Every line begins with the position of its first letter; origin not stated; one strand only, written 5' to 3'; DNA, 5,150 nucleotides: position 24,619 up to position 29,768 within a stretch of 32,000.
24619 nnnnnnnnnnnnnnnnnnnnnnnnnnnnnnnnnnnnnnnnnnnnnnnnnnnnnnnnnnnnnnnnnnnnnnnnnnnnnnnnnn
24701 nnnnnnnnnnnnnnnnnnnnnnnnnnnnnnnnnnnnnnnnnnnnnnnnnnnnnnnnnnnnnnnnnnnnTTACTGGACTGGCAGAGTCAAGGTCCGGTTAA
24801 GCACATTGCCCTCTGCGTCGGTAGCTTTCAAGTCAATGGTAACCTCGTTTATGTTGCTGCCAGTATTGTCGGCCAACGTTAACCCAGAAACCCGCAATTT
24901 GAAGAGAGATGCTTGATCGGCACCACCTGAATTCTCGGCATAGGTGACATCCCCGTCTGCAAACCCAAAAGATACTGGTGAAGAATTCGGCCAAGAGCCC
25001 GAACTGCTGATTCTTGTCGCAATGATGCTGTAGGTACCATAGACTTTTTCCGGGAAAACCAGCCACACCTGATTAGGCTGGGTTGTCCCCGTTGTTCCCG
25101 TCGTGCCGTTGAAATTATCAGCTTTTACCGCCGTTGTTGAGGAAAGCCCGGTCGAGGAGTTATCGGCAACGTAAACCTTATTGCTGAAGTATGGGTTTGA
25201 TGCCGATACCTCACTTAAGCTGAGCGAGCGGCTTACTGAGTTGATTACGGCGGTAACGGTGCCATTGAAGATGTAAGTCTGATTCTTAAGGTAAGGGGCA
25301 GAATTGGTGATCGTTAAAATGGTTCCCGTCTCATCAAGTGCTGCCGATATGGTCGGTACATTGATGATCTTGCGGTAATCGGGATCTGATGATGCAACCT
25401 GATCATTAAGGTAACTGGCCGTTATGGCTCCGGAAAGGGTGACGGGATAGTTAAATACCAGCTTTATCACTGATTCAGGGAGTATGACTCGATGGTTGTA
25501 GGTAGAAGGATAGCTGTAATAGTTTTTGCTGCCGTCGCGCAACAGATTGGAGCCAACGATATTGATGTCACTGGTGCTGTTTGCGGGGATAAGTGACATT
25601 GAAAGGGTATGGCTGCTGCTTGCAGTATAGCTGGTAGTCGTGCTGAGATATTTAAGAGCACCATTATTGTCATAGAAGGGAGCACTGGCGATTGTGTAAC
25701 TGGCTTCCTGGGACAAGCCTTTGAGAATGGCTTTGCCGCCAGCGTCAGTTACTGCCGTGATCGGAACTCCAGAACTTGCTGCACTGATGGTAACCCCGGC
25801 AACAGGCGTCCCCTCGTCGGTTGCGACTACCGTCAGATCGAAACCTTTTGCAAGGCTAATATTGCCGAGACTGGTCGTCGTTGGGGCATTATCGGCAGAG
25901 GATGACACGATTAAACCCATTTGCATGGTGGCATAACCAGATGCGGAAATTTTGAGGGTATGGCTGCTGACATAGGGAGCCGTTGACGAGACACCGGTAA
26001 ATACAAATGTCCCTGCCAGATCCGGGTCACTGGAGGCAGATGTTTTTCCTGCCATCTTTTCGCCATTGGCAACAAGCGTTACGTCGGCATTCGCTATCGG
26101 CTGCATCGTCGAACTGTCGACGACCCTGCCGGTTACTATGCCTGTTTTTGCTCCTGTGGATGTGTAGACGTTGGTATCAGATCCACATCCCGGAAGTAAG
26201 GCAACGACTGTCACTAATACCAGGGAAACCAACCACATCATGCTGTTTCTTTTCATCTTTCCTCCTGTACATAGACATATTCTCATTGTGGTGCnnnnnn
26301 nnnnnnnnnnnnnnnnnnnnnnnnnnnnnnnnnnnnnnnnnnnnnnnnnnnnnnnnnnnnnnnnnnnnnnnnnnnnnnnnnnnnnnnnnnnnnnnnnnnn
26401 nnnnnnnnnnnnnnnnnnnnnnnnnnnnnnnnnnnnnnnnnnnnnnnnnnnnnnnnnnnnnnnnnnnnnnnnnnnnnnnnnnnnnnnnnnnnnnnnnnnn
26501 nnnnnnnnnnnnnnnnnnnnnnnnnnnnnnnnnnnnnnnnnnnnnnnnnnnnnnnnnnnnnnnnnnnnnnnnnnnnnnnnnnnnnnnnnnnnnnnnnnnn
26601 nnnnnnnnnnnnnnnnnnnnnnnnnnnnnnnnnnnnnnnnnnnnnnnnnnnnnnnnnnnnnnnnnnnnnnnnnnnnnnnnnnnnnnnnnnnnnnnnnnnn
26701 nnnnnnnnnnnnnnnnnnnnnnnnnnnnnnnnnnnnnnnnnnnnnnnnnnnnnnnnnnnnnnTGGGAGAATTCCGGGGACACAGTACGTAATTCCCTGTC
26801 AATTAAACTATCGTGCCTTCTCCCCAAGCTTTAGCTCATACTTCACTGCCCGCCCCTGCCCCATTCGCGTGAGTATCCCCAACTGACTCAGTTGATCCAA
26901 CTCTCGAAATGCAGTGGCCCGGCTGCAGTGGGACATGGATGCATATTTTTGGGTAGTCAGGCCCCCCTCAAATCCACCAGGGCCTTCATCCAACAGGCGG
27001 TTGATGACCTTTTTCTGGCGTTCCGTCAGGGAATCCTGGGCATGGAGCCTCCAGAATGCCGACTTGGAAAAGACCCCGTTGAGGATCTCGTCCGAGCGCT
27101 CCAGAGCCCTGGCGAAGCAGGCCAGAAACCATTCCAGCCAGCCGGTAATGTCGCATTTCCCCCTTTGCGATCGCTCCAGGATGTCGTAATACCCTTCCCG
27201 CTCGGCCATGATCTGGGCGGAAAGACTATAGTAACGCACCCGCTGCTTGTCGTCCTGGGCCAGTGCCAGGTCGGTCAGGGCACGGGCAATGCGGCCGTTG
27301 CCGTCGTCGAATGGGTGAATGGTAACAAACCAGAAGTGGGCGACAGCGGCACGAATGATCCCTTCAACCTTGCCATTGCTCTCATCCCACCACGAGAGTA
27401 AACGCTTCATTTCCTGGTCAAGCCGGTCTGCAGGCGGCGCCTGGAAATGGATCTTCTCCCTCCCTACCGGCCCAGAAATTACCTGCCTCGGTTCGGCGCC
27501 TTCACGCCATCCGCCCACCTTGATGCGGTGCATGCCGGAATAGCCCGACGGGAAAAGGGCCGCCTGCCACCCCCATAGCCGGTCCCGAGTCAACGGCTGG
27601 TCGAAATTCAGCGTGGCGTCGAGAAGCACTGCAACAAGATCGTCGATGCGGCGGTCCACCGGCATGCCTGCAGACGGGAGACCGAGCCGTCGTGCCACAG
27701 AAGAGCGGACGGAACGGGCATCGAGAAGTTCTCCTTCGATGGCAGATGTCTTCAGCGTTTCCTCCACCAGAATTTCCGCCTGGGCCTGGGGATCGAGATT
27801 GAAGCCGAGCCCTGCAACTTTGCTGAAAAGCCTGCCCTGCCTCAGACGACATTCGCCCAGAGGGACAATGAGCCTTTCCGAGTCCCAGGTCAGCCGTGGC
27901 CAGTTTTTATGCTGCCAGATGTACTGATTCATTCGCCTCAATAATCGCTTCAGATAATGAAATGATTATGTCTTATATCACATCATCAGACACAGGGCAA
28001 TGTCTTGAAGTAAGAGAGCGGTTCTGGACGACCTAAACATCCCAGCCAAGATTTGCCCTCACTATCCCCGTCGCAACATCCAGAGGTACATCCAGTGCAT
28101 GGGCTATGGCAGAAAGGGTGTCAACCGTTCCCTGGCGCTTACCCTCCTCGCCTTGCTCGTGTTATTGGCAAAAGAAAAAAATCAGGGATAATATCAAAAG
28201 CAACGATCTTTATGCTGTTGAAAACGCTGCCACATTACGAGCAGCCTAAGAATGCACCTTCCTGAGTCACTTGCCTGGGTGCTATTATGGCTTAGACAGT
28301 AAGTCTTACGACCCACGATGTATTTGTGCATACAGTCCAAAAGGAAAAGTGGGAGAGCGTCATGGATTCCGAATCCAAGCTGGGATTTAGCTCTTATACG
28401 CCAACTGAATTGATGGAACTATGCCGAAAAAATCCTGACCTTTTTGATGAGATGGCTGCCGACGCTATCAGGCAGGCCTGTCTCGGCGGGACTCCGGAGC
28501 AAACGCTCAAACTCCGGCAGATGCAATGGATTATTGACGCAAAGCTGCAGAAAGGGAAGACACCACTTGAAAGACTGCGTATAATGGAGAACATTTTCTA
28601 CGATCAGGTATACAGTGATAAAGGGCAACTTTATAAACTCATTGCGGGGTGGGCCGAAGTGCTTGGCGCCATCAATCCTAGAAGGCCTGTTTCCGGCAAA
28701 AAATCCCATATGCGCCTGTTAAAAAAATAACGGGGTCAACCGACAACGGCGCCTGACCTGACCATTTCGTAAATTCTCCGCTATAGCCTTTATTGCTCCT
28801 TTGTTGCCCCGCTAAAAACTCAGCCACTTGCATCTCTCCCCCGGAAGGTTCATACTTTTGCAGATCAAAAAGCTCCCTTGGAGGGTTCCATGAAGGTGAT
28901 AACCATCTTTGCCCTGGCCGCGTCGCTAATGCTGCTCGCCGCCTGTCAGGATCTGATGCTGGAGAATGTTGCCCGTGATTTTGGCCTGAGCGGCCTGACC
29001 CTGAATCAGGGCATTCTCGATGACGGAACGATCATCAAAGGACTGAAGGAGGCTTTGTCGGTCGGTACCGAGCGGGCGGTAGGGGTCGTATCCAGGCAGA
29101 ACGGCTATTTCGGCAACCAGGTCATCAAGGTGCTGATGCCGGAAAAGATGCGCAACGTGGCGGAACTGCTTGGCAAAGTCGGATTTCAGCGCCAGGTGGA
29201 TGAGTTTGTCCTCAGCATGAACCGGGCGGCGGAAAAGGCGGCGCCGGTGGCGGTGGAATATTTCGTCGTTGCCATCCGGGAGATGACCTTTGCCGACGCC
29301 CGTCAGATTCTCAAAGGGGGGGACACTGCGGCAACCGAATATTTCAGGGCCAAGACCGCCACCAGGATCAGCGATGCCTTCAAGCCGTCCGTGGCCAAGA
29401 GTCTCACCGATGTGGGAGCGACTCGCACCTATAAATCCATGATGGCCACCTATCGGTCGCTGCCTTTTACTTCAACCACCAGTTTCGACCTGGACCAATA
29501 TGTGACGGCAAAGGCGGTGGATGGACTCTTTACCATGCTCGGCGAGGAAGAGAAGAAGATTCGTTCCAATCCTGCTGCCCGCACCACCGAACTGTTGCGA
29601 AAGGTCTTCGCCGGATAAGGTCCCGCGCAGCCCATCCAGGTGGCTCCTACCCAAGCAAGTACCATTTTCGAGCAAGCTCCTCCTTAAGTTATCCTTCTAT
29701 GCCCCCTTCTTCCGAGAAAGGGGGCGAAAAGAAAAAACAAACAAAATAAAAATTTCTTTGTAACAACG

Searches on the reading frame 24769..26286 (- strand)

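Call 25: search_protein_families(library=pfam, proteins=[window:24769-26286:-])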
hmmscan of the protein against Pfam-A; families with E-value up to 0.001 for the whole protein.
window:24769-26286:- (505 aa): 2 families
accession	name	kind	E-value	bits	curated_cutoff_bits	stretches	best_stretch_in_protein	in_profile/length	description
PF13620.12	CarboxypepD_reg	-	3.4e-09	37.4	32.3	2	51-122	2-63/82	Carboxypeptidase regulatory-like domain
PF13715.12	CarbopepD_reg_2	-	1.5e-06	28.6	32.2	0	51-128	1-65/88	CarboxypepD_reg-like domain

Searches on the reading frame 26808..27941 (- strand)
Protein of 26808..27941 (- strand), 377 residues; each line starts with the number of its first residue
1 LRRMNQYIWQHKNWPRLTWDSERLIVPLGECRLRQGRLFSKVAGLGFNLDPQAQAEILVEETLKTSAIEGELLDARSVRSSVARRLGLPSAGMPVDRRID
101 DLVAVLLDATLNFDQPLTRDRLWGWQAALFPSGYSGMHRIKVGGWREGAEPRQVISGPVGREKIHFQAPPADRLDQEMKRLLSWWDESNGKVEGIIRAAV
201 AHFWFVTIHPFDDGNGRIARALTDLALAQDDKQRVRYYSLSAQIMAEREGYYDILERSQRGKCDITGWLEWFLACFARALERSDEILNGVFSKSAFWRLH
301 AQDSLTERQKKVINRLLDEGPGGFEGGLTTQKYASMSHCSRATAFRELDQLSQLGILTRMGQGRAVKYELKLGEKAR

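Call 59: search_protein_families(library=pfam, proteins=[window:26808-27941:-])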
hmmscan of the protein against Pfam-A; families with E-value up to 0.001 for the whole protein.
window:26808-27941:- (377 aa): 4 families
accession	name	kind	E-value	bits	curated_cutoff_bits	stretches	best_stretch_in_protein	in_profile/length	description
PF13776.11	DUF4172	-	7.7e-31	106.7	25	1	7-88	1-82/82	Domain of unknown function (DUF4172)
PF02661.23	Fic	-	2.6e-16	60.7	24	1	117-227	2-93/93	Fic/DOC family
PF13545.12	HTH_Crp_2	-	0.00032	21.1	27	0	312-361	3-56/70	Crp-like helix-turn-helix domain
PF22168.2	DIP2311-like_C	-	0.00082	20.1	27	0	326-371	18-63/63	Transcriptional regulator DIP2311-like, C-terminal domain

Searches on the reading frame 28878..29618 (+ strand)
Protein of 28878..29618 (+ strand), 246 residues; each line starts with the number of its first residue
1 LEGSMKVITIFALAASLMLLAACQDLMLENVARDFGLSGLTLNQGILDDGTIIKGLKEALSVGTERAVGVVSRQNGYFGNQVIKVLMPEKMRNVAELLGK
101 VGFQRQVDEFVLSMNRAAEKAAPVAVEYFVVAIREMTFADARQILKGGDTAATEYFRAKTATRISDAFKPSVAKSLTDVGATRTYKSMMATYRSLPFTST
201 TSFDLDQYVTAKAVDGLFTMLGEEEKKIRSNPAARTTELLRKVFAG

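Call 59: search_protein_families(library=pfam, proteins=[window:28878-29618:+])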
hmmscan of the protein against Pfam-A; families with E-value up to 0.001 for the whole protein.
window:28878-29618:+ (246 aa): 1 family
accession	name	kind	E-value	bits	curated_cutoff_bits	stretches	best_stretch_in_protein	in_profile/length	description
PF13852.11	DUF4197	-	5.3e-76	255.2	24.9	1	48-245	3-199/199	Protein of unknown function (DUF4197)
